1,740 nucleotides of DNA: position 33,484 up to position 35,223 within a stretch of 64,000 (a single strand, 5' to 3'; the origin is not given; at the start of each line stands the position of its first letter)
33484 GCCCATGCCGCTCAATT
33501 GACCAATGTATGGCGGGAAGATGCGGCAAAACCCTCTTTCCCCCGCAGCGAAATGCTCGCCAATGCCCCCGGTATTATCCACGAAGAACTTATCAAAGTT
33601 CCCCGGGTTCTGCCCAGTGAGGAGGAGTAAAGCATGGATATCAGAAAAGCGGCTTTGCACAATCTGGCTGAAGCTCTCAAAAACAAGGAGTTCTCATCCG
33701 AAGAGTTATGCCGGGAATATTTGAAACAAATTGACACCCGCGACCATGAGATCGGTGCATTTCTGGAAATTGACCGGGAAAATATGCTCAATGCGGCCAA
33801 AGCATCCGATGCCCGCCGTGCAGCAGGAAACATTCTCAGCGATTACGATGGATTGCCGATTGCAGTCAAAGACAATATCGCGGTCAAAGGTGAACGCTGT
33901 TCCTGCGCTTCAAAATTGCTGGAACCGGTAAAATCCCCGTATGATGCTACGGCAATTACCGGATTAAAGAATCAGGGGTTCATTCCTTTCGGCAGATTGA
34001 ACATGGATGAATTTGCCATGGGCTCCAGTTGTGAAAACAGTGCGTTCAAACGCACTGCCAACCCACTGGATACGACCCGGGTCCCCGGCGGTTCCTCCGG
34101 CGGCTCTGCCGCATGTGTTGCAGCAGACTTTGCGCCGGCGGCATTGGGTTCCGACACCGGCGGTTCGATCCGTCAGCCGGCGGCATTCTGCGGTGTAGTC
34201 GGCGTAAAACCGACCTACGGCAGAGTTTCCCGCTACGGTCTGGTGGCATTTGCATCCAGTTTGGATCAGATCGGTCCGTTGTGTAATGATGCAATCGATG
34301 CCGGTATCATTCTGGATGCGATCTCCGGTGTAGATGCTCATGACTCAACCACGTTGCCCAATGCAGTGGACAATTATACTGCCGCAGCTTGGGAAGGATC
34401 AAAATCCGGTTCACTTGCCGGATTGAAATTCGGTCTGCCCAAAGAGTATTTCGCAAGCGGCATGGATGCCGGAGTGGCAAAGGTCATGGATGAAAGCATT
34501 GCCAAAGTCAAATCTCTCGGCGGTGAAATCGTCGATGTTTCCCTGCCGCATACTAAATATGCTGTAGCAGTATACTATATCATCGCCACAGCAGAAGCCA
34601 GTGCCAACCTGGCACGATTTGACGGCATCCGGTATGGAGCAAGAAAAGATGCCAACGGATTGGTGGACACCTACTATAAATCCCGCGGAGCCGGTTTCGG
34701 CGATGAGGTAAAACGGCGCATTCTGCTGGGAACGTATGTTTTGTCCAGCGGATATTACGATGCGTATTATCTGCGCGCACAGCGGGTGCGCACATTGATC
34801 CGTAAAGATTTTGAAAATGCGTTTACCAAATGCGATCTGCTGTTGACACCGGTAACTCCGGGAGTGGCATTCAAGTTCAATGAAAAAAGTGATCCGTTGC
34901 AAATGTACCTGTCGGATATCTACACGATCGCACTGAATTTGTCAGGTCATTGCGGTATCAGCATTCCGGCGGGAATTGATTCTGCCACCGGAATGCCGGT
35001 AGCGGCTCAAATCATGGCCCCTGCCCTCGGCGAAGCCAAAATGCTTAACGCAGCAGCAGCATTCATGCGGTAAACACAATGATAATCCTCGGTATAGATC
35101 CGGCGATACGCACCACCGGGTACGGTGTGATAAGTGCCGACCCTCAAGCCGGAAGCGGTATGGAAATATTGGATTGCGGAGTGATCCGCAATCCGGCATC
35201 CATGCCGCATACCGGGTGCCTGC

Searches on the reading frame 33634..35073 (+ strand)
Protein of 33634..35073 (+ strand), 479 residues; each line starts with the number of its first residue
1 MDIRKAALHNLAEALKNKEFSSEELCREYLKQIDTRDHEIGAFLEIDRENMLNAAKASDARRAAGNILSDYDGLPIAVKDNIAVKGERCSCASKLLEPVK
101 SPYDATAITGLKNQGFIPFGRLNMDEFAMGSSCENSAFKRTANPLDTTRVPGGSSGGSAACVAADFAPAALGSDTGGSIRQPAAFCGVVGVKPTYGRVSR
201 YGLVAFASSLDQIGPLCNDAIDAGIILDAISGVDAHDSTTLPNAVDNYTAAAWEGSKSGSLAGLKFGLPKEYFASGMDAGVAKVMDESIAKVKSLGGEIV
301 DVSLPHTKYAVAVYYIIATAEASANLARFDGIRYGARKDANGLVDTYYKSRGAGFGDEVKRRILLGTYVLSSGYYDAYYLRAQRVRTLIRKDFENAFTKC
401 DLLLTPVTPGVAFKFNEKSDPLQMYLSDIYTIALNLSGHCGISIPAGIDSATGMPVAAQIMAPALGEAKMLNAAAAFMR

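Call 35: find_encoding_contigs(protein=window:33634-35073:+, flank=10000, max_places=1)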
Protein window:33634-35073:+ (479 aa): 5 contigs read that carry it; 1 place shown.
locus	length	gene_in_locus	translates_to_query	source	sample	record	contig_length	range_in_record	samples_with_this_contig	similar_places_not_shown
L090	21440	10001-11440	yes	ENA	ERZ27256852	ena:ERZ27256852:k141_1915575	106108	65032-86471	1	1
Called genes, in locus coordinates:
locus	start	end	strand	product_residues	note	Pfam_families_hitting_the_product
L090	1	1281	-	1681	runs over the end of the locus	PF18799:LPD5 (weak), PF18796:LPD1, PF18838:LPD23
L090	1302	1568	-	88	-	-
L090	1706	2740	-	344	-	PF00478:IMPDH (weak), PF03060:NMO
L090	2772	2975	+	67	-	-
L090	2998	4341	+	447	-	PF01554:MatE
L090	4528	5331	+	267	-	-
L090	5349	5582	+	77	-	-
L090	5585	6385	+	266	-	PF02673:BacA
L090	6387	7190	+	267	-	PF03807:F420_oxidored, PF14748:P5CR_dimer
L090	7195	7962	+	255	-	PF00535:Glycos_transf_2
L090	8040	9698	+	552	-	PF00365:PFK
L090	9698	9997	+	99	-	PF02686:GatC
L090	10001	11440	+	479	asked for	PF01425:Amidase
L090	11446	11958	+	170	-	PF02075:RuvC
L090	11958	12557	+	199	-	PF01026:TatD_DNase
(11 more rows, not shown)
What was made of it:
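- T2SS ATPase genes lie about 18 kb away (call 35).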
